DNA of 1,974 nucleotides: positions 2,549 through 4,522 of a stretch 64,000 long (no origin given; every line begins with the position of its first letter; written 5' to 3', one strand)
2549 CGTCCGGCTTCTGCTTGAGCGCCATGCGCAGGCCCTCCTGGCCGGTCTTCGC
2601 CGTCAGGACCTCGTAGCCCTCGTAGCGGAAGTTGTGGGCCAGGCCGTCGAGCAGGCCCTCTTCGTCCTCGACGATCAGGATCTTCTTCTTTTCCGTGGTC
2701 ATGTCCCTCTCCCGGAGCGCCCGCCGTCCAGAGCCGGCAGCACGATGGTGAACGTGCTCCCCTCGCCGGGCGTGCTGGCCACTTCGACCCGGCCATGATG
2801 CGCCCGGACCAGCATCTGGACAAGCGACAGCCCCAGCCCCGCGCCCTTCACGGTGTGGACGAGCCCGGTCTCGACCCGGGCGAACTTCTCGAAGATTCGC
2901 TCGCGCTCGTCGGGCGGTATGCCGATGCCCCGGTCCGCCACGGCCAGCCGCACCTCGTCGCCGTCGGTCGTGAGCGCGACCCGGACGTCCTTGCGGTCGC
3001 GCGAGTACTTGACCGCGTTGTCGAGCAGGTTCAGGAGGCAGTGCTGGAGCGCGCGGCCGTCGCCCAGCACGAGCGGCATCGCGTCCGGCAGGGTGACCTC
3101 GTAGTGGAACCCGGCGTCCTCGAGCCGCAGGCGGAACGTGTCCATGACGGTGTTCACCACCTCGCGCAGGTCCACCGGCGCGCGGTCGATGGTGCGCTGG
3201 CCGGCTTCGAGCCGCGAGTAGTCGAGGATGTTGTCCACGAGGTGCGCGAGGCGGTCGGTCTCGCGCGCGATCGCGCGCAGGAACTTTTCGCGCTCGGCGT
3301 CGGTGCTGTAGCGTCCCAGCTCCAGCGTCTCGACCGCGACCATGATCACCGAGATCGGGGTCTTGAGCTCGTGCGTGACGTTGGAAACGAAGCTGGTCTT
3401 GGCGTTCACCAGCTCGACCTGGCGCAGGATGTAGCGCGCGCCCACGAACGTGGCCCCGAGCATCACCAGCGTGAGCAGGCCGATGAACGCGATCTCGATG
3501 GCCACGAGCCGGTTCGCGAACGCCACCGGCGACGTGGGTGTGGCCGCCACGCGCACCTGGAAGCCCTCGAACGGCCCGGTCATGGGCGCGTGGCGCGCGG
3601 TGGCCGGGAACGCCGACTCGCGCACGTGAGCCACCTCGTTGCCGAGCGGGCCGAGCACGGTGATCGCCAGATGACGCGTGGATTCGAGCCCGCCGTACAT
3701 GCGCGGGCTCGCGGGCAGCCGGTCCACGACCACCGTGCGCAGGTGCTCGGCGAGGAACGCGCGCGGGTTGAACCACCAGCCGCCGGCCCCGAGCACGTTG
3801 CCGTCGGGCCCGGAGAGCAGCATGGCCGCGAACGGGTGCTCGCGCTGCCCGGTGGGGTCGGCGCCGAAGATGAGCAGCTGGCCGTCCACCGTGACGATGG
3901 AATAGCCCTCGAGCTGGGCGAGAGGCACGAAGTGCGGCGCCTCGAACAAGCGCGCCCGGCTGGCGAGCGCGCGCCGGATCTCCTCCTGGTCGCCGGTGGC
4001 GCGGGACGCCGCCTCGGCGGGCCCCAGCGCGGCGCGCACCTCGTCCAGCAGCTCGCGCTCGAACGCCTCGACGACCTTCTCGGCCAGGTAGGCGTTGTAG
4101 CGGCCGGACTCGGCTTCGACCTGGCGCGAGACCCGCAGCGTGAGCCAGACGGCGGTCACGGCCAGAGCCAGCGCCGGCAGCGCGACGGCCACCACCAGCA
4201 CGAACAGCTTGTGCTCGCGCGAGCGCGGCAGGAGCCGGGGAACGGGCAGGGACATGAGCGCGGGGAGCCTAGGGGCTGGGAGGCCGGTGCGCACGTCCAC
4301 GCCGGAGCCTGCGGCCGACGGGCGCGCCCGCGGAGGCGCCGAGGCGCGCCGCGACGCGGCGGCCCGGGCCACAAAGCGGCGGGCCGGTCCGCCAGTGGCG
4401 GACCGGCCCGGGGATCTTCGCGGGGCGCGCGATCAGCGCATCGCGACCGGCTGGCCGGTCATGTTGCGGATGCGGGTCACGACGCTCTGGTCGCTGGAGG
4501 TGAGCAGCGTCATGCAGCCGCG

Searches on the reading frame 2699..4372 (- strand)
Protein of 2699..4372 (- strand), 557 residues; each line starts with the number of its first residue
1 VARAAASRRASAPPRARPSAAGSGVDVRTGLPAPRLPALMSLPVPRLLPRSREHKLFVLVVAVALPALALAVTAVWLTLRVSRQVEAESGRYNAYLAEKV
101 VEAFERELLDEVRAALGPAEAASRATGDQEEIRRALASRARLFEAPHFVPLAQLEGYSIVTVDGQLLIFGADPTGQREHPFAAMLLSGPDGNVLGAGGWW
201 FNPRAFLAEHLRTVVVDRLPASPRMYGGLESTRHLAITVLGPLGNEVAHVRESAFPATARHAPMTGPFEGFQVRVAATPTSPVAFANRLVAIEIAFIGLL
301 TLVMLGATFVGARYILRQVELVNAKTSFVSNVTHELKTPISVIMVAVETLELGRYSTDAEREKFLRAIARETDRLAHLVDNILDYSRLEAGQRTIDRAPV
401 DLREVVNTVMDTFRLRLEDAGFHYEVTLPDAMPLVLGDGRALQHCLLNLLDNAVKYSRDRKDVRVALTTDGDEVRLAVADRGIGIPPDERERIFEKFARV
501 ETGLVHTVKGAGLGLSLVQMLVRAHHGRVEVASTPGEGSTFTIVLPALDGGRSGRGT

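Call 81: search_protein_families(library=pfam, proteins=[window:2699-4372:-], max_evalue=0.00001)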
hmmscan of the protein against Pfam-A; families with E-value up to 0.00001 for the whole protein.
window:2699-4372:- (557 aa): 3 families
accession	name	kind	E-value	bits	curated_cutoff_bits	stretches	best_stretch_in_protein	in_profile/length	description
PF02518.31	HATPase_c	-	3.6e-31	108.3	26.4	1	437-547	1-109/111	Histidine kinase-, DNA gyrase B-, and HSP90-like ATPase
PF00512.31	HisKA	-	1.5e-18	67.1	26.9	1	324-391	1-66/66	His Kinase A (phospho-acceptor) domain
PF13581.12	HATPase_c_2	-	4.3e-06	27.2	27.4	0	449-525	39-112/127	Histidine kinase-like ATPase domain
